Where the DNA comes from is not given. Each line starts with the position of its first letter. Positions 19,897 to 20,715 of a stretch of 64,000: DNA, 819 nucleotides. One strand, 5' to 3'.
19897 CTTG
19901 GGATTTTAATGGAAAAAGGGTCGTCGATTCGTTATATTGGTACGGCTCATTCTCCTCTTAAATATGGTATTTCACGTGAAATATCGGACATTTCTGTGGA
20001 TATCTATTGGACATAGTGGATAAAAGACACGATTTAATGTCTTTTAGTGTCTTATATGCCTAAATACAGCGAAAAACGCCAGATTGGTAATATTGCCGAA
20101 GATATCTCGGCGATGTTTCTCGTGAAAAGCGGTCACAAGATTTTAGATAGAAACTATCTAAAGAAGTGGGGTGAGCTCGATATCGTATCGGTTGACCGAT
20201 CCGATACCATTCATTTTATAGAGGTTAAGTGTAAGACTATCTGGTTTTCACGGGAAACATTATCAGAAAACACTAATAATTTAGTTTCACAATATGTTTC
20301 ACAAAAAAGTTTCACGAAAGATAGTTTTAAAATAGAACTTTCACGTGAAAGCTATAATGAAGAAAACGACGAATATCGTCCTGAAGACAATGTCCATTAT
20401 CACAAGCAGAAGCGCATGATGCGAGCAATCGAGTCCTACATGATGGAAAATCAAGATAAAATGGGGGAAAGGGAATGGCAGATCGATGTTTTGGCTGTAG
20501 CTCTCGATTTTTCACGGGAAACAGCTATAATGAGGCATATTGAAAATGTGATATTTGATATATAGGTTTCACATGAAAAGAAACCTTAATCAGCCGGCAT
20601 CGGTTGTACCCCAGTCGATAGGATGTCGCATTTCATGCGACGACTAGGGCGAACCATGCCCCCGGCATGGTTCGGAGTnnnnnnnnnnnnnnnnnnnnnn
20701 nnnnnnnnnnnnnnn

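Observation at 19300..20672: tRNA-bounded AT-rich segment seeded with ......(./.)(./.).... palindromes, some in-frame inside a YraN-like endonuclease gene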

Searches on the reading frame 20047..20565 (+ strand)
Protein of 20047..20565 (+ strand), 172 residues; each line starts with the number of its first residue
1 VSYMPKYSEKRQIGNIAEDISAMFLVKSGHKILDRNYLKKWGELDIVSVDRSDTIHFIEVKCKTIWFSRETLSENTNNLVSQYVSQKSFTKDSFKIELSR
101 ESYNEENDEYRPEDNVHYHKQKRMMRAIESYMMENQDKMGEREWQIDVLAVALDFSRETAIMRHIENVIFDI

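Call 10: search_protein_families(library=pfam, proteins=[window:20047-20565:+], max_evalue=0.1)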
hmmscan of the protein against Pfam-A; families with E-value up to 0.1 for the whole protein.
window:20047-20565:+ (172 aa): 3 families
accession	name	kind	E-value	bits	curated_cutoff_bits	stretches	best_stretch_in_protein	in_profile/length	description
PF02021.23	UPF0102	-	3.5e-15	56.6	23.6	2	17-64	1-43/80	Uncharacterised protein family UPF0102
PF16677.11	GP3_package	-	0.014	16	29.4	1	118-160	6-50/105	DNA-packaging protein gp3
PF01939.22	NucS_C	-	0.027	14.9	24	1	23-63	13-53/124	Endonuclease NucS C-terminal domain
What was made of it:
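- Checked: The ORF at 20056-20565 is a YraN/UPF0102 protein (PF02021, 56.6 bits against a cut-off of 23.6; call 10).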

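Call 11: find_homologous_proteins(query=window:20047-20565:+)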
Query window:20047-20565:+ (172 aa): 725 proteins with E <= 0.001 among 735 candidates; the best 120 are listed.
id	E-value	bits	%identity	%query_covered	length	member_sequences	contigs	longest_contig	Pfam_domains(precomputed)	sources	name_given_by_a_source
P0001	4.5e-106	370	100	98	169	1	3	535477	PF02021.24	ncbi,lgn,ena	ncbi:MAG: YraN family protein [Patescibacteria group bacterium]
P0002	8.6e-89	313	86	98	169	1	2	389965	PF02021.24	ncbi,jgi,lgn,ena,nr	ncbi:MAG: YraN family protein [Methylomonas sp.]|nr:YraN family protein [Methylomonas sp.]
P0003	2.6e-88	312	85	98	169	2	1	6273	PF02021.24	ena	-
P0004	6.2e-87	307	83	98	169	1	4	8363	PF02021.24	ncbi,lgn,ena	-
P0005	2.9e-86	305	82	98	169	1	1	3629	PF02021.24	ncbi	-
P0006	2.1e-85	303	83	98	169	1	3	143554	PF02021.24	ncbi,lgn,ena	ncbi:MAG: YraN family protein [Patescibacteria group bacterium]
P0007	5.7e-82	291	78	98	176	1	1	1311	PF02021.24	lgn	-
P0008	2.7e-80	286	79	98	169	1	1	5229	PF02021.24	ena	-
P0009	4.0e-80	285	78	98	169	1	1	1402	PF02021.24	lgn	-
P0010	4.3e-53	197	56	100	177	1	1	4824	PF02021.24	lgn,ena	-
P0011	2.8e-50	188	56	96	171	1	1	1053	PF02021.24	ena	-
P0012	5.7e-50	187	54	98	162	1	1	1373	PF02021.24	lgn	-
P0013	2.5e-49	185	55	100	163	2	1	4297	PF02021.24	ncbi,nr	ncbi:MAG: YraN family protein [Candidatus Ryanbacteria bacterium]|nr:YraN family protein [Candidatus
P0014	1.1e-48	183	59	97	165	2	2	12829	PF02021.24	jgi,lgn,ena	-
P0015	2.2e-48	182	56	98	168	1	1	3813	PF02021.24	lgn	-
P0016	4.4e-48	181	55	98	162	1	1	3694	PF02021.24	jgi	jgi:Holliday junction resolvase-like predicted endonuclease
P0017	4.6e-48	181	56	100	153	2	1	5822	PF02021.24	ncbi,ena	-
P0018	6.9e-48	181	59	98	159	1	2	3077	PF02021.24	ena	-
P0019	8.1e-48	180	56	98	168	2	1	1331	PF02021.24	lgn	-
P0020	9.0e-48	180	58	98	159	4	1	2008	PF02021.24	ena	-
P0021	4.2e-46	175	57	97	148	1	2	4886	PF02021.24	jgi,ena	-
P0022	3.4e-45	172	57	97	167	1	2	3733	PF02021.24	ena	-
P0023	3.8e-45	172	55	97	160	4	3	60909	PF02021.24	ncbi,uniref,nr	ncbi:MAG: hypothetical protein A3F26_03710 [Candidatus Ryanbacteria bacterium RIFCSPHIGHO2_12_FULL_4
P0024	7.4e-45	171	57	96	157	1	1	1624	PF02021.24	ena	-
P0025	1.1e-44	170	55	98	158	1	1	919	PF02021.24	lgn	-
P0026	1.9e-44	169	51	97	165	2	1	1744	PF02021.24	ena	-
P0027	2.1e-44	169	56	98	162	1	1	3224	PF02021.24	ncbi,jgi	jgi:putative endonuclease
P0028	3.3e-44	169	51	97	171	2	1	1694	PF02021.24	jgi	jgi:putative endonuclease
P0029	7.8e-44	167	51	97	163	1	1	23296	PF02021.24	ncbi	-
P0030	3.9e-43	165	55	98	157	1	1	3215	PF02021.24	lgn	-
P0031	4.3e-43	165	56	97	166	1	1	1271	PF02021.24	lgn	-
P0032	7.5e-43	164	54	97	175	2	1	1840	PF02021.24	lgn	-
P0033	1.5e-41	160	54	97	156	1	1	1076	PF02021.24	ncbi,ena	-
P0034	1.0e-39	154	48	100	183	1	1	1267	PF02021.24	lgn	-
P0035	7.8e-39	151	49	97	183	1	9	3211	PF02021.24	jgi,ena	-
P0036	1.2e-38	151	49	97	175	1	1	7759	PF02021.24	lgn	-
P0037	3.3e-29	120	44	93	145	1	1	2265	PF02021.24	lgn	-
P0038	1.8e-26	111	42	95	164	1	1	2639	PF02021.24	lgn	-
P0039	4.4e-26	110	37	97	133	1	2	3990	PF02021.24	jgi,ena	-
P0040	4.7e-26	110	42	94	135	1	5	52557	PF02021.24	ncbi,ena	ncbi:MAG: YraN family protein [Patescibacteria group bacterium]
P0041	5.4e-26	109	41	95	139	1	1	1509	PF02021.24,PF01939.22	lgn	-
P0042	9.5e-26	109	40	97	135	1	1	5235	PF02021.24,PF08378.18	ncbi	-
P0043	1.4e-25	108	38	94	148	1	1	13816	PF02021.24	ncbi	-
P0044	1.9e-25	108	38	99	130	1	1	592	PF02021.24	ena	-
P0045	2.8e-25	107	41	95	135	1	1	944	PF02021.24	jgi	-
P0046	4.4e-25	106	38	96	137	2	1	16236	PF02021.24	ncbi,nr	ncbi:MAG: YraN family protein [bacterium]|nr:YraN family protein [bacterium]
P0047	4.5e-25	106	40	97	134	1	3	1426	PF02021.24,PF08378.18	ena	-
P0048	4.6e-25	106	40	94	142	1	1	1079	PF02021.24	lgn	-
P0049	5.7e-25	106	38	95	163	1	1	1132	PF02021.24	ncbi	-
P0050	7.2e-25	106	37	95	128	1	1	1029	PF02021.24,PF08378.18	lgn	-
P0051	8.4e-25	106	40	95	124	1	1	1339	PF02021.24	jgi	-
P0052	9.3e-25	105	40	97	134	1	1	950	PF02021.24,PF08378.18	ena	-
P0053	1.3e-24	105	36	93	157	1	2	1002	PF02021.24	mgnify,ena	mgnify:CR=1 FL=1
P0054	1.3e-24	105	38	94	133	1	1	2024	PF02021.24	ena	-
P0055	1.4e-24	105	38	95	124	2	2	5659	PF02021.24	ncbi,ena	ncbi:MAG TPA: YraN family protein [Candidatus Paceibacterota bacterium]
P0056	1.9e-24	104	42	97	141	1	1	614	PF02021.24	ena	-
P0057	1.9e-24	104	42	85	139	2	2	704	PF02021.24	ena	-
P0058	2.3e-24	104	40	97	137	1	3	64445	PF02021.24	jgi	jgi:putative endonuclease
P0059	3.6e-24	103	38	94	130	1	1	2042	PF02021.24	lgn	-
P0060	3.8e-24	103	40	95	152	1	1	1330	PF02021.24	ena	-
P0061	3.9e-24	103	39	95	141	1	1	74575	PF02021.24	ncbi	-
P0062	4.9e-24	103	38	95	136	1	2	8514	PF02021.24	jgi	jgi:putative endonuclease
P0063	5.1e-24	103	41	92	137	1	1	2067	PF02021.24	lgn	-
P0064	8.3e-24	102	42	92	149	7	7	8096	PF02021.24,PF08378.18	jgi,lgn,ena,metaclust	metaclust:\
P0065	8.5e-24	102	39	96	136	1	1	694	PF02021.24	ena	-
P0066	9.0e-24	102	39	93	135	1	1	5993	PF02021.24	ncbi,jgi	-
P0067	9.3e-24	102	38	97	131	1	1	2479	PF02021.24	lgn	-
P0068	9.7e-24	102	40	92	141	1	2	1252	PF02021.24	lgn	-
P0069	1.1e-23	102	40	97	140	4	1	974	PF02021.24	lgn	-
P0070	1.1e-23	102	38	93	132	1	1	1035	PF02021.24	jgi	jgi:putative endonuclease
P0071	1.2e-23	102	41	96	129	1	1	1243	PF02021.24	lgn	-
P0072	1.3e-23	102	37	95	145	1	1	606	PF02021.24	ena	-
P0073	1.3e-23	102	37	95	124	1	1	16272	PF02021.24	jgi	jgi:putative endonuclease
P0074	1.3e-23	102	42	97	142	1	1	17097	PF02021.24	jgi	jgi:Holliday junction resolvase-like predicted endonuclease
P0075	1.3e-23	102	40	97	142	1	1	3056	PF02021.24,PF08378.18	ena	-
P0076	1.4e-23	102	41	94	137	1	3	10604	PF02021.24,PF08378.18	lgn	-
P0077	1.4e-23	102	37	93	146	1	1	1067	PF02021.24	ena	-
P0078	1.4e-23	102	38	95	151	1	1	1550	PF02021.24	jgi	jgi:putative endonuclease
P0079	1.4e-23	102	40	93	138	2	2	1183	PF02021.24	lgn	-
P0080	1.5e-23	101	37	95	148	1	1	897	PF02021.24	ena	-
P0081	1.6e-23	101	39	97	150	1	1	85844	PF02021.24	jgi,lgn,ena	-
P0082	1.8e-23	101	36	97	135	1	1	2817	PF02021.24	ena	-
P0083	1.8e-23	101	39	97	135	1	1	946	PF02021.24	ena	-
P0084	2.0e-23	101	39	94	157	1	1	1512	PF02021.24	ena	-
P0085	2.8e-23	101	37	97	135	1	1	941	PF02021.24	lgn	-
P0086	2.8e-23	101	35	97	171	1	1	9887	PF02021.24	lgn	-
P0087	2.9e-23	101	35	99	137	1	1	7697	PF02021.24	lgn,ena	-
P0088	3.1e-23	100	41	95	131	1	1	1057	PF02021.24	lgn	-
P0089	3.8e-23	100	40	97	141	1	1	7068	PF02021.24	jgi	jgi:putative endonuclease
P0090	4.1e-23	100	36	98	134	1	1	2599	PF02021.24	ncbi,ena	-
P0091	4.2e-23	100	39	95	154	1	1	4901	PF02021.24,PF08378.18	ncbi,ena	-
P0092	5.1e-23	100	38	97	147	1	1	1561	PF02021.24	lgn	-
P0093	6.0e-23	100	41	94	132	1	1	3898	PF02021.24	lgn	-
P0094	6.4e-23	99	38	98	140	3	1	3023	PF02021.24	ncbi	-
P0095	7.5e-23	99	41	92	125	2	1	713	PF02021.24,PF08378.18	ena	-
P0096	7.5e-23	99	37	98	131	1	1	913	PF02021.24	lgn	-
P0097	7.7e-23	99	41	97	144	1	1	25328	PF02021.24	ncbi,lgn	-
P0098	7.8e-23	99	38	95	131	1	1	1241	PF02021.24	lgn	-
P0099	8.1e-23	99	38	97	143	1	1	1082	PF02021.24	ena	-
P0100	8.2e-23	99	39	97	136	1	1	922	PF02021.24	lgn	-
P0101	8.4e-23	99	37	95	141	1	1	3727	PF02021.24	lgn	-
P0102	8.5e-23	99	36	97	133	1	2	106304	PF02021.24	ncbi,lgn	-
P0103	8.8e-23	99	38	96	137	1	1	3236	PF02021.24,PF08378.18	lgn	-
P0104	9.3e-23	99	39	92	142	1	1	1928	PF02021.24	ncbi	-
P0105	1.1e-22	99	39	99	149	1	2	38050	PF02021.24,PF08378.18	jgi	jgi:putative endonuclease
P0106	1.2e-22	99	38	97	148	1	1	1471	PF02021.24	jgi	-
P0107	1.3e-22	98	38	97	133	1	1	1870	PF02021.24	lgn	-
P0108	1.4e-22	98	38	95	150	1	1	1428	PF02021.24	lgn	-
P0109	1.5e-22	98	37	95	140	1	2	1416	PF02021.24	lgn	-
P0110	1.5e-22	98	37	95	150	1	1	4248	PF02021.24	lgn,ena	-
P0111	1.5e-22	98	36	97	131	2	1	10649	PF02021.24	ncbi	-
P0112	1.5e-22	98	37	95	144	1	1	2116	PF02021.24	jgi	jgi:putative endonuclease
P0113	1.5e-22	98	35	98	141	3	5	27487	PF02021.24,PF08378.18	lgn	-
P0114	1.6e-22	98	37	95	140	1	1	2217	PF02021.24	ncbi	-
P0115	1.6e-22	98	39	94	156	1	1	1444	PF02021.24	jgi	-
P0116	1.7e-22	98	36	96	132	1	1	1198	PF02021.24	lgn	-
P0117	1.7e-22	98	37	95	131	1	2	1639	PF02021.24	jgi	jgi:putative endonuclease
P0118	1.9e-22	98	35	97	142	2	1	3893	PF02021.24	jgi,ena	-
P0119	2.0e-22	98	37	97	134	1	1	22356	PF02021.24,PF08378.18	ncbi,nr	ncbi:MAG: YraN family protein [Candidatus Yonathbacteria bacterium]|nr:YraN family protein [Candidat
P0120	2.1e-22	98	38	96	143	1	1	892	PF02021.24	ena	-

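Call 14: find_related_loci(query=A1, collection=genome_contigs, flank=10000)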
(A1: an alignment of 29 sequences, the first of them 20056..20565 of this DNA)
Query A1 (169 aa) in genome_contigs; peptide patterns used: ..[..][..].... (x = any residue, [..] = any of these).
421 stretches matched a pattern; 394 encode a relative of the query (tblastn E <= 1e-3); the best 80 are kept; 80 distinct loci.
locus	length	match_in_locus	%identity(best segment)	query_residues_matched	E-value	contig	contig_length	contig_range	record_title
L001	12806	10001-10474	51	3-168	5e-50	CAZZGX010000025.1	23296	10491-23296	MAG TPA_asm: uncultured Candidatus Saccharibacteria bacterium isolate binchicken_co203_608 genome assembly, contig: k141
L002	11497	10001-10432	40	4-167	6e-32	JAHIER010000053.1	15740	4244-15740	MAG: Patescibacteria group bacterium isolate KR11_0.1_MetaG.mb.31 KR11_0.1_MetaG.mb.31_k141_860832, whole genome shotgun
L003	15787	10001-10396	41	4-165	2e-31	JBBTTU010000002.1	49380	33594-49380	MAG: Patescibacteria group bacterium isolate H51-bin151_1 H51_bin151_1_000000000002, whole genome shotgun sequence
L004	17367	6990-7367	42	4-165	1e-30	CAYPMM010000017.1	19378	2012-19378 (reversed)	MAG TPA_asm: uncultured Candidatus Saccharibacteria bacterium isolate binchicken_co38_445 genome assembly, contig: NODE_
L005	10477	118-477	41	5-167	1e-30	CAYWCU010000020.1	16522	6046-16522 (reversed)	MAG TPA_asm: uncultured Candidatus Saccharibacteria bacterium isolate binchicken_co132_51 genome assembly, contig: NODE_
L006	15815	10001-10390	39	5-167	2e-30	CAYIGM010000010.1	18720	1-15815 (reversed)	MAG TPA_asm: uncultured Candidatus Saccharibacteria bacterium isolate ERP119705_co22_125 genome assembly, contig: NODE_2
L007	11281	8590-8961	42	10-167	8e-30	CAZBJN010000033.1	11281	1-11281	MAG TPA_asm: uncultured Candidatus Saccharibacteria bacterium isolate SRP062349_co2_256 genome assembly, contig: NODE_31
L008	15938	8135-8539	39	3-167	4e-30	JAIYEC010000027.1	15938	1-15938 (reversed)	MAG: bacterium isolate H1_MAG_00054 pond_H1_MAG_00054_000000000043, whole genome shotgun sequence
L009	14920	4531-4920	39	5-167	9e-30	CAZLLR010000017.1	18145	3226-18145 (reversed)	MAG TPA_asm: uncultured Candidatus Saccharibacteria bacterium isolate SRP216583_co1_142 genome assembly, contig: NODE_25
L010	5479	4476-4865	39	5-167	8e-30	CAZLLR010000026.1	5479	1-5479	MAG TPA_asm: uncultured Candidatus Saccharibacteria bacterium isolate SRP216583_co1_142 genome assembly, contig: NODE_16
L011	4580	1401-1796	40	5-165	6e-30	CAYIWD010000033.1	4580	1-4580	MAG TPA_asm: uncultured Candidatus Saccharibacteria bacterium isolate ERP119705_co3_600 genome assembly, contig: NODE_26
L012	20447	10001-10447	40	5-167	2e-29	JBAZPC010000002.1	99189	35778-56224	MAG: Candidatus Paceibacterota bacterium isolate SO_2017_SWC_20 scaffold_250_c1_LP-4_2017, whole genome shotgun sequence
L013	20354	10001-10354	40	5-167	3e-29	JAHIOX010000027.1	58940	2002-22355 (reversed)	MAG: Patescibacteria group bacterium isolate KR13_S3.mb.30 KR13_S3.mb.30_k141_570295, whole genome shotgun sequence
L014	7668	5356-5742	37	5-169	2e-29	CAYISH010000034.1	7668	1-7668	MAG TPA_asm: uncultured Candidatus Saccharibacteria bacterium isolate ERP119705_co6_1025 genome assembly, contig: NODE_1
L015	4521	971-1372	39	5-167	4e-29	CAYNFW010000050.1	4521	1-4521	MAG TPA_asm: uncultured Candidatus Saccharibacteria bacterium isolate binchicken_co241_359 genome assembly, contig: NODE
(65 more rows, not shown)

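Call 35: find_encoding_contigs(protein=P0002, flank=4000, max_places=1)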
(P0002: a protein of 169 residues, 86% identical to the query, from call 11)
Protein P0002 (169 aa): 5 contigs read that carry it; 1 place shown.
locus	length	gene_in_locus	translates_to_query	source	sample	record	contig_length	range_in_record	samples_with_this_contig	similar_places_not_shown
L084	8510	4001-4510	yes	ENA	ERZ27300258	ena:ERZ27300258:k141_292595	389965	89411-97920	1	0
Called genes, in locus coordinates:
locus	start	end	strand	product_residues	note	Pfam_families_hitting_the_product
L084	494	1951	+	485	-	PF01743:PolyA_pol, PF12627:PolyA_pol_RNAbd, PF01966:HD, PF13735:tRNA_NucTran2_2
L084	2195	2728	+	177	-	-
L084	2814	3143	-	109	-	-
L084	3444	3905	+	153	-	-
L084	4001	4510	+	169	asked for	PF02021:UPF0102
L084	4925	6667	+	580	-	PF11617:Cu-binding_MopE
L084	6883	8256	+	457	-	PF11617:Cu-binding_MopE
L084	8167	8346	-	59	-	-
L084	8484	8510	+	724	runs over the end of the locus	-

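Call 36: find_encoding_contigs(protein=P0006, flank=4000, max_places=1)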
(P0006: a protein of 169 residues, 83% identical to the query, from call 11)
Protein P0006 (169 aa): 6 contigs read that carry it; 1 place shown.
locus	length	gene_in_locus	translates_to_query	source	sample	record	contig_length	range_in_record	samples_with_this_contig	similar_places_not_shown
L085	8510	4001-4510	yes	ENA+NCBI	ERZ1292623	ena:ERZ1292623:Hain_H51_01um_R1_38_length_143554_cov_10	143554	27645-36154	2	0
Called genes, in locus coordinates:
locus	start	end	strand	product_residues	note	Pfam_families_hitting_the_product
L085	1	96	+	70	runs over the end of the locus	-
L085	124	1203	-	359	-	PF10412:TrwB_AAD_bind (faint)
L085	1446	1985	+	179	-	-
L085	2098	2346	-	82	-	PF07927:HicA_toxin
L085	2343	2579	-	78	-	PF15919:HicB_lk_antitox (weak)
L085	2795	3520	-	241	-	PF00293:NUDIX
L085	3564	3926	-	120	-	-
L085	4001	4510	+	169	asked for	PF02021:UPF0102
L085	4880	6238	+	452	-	PF11617:Cu-binding_MopE (faint)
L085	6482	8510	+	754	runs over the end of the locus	-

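Call 37: find_encoding_contigs(protein=P0004, flank=4000, max_places=1)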
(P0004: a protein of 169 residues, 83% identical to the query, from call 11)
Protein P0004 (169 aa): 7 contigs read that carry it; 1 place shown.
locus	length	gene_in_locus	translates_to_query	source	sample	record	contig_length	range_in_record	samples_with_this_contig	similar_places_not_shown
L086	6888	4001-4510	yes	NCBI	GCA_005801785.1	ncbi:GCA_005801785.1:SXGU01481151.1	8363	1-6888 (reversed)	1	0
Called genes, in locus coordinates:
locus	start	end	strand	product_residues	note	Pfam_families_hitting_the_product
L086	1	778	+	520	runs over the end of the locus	PF01743:PolyA_pol, PF12627:PolyA_pol_RNAbd, PF01966:HD, PF13735:tRNA_NucTran2_2 (weak)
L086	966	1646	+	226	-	-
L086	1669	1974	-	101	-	-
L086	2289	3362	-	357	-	PF25210:Kelch_FKB95 (faint), PF01344:Kelch_1 (faint), PF13415:Beta-prop_FBX42, PF24681:Kelch_KLHDC2_KLHL20_DRC7, PF07646:Kelch_2 (faint), PF24981:Beta-prop_ATRN-LZTR1 (weak), PF13415:Beta-prop_FBX42, PF24681:Kelch_KLHDC2_KLHL20_DRC7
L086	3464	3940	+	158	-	-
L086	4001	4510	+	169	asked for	PF02021:UPF0102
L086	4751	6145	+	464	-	PF11617:Cu-binding_MopE (faint)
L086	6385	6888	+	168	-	?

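Call 38: find_encoding_contigs(protein=P0023, flank=4000, max_places=1)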
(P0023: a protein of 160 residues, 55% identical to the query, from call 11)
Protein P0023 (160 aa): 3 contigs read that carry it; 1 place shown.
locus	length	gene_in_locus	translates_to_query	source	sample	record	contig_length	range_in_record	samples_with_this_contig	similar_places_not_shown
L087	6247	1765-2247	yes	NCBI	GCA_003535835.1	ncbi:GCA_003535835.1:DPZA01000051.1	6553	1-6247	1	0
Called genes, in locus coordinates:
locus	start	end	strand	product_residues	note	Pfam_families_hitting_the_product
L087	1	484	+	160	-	?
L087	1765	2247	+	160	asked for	PF02021:UPF0102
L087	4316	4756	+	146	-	-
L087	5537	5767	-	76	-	-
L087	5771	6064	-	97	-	-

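Call 39: find_encoding_contigs(protein=P0014, flank=4000, max_places=1)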
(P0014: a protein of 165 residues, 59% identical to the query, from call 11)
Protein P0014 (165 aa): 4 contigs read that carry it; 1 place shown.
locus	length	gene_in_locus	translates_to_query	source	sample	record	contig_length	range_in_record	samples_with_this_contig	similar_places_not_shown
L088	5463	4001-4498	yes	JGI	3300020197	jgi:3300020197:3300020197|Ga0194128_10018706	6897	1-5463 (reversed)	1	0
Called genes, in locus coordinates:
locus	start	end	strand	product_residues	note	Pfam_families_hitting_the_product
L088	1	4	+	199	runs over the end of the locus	-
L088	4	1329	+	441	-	-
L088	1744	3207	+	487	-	PF01743:PolyA_pol, PF12627:PolyA_pol_RNAbd, PF01966:HD, PF13735:tRNA_NucTran2_2 (weak)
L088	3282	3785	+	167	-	PF13489:Methyltransf_23 (weak), PF13847:Methyltransf_31 (faint), PF08242:Methyltransf_12 (faint), PF13649:Methyltransf_25 (faint)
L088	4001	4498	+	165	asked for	PF02021:UPF0102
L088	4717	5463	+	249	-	?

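Call 40: find_encoding_contigs(protein=P0036, flank=4000, max_places=1)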
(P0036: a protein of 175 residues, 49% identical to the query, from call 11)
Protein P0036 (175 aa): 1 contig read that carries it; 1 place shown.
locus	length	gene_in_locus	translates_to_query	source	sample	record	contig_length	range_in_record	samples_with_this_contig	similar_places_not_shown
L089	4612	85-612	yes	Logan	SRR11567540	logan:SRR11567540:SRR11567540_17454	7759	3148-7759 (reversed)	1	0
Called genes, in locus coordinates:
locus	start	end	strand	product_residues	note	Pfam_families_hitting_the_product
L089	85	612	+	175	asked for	PF02021:UPF0102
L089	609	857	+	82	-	-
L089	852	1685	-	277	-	-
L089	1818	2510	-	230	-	-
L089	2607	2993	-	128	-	-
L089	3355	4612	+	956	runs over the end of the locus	PF00630:Filamin (faint), PF17963:Big_9 (faint), PF24908:Ig_SIBA-E_2nd (faint), PF00801:PKD (faint), PF05345:He_PIG, PF05345:He_PIG, PF07691:PA14 (weak), PF05345:He_PIG, +1 more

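Call 41: find_encoding_contigs(protein=P0010, flank=4000, max_places=1)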
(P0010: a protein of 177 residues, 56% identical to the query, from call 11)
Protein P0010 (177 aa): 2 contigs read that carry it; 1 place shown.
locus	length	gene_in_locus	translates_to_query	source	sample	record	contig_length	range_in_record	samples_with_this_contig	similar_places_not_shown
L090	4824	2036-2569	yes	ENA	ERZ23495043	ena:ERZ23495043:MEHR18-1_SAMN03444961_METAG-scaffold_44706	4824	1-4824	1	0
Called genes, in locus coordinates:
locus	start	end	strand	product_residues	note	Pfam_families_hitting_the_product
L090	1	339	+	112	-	?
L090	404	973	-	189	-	-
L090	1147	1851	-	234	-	-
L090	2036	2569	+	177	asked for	PF02021:UPF0102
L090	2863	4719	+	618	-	PF11617:Cu-binding_MopE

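Call 56: search_protein_families(library=pfam, proteins=[L084:3444-3905:+, L086:3464-3940:+], max_evalue=1)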
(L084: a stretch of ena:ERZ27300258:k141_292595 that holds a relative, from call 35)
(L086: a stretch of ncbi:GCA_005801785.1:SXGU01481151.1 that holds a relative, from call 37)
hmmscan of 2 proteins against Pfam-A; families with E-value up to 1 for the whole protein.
L084:3444-3905:+ (153 aa): 2 families
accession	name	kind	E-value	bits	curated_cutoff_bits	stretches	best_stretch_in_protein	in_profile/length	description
PF00877.26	NLPC_P60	-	0.056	13.9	23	1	88-148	49-97/105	NlpC/P60 family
PF05257.22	CHAP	-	0.16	12.9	26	1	51-115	11-65/81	CHAP domain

L086:3464-3940:+ (158 aa): 3 families
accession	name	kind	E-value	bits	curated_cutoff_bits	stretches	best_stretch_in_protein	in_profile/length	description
PF00877.26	NLPC_P60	-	0.041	14.3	23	1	92-152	50-98/105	NlpC/P60 family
PF22134.1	DM_Arn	-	0.093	13.5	26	0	64-91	32-59/79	DNA Mimic Protein Arn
PF06668.17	ITI_HC_C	-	0.2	11.7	27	1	105-132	99-126/189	Inter-alpha-trypsin inhibitor heavy chain C-terminus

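Call 67: predict_structure(alignment_id=A1)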
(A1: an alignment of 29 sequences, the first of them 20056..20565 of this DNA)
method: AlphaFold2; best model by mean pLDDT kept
length: 169 residues; sequences in the alignment: 29
mean_pLDDT: 75.6   pTM: 0.71
mean pLDDT of the five models: 75.6, 73.6, 73.5, 72.8, 71.0
residues with pLDDT >= 90: 61; 70-90: 54; 50-70: 16; < 50: 38
segments of 3 or more residues with pLDDT < 50: 64-88, 97-107
pLDDT, mean of each block of 10 residues (from residue 1): 72 90 94 91 95 92 48 42 46 54 46 82 94 90 90 79 82
secondary structure, 60 per line:
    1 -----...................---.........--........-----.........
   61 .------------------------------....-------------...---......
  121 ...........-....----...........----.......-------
elements in order: H6-24 E28-36 E39-46 E52-61 E92-95 H115-131 H133-136 E141-151 E156-162
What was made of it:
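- On YraN / UPF0102 (the host gene): The core has pLDDT of 90 or more (call 67).
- The insertion is predicted to be disordered (pLDDT below 50) inside a confident YraN core (call 67). The insertion is predicted to be disordered (call 67).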
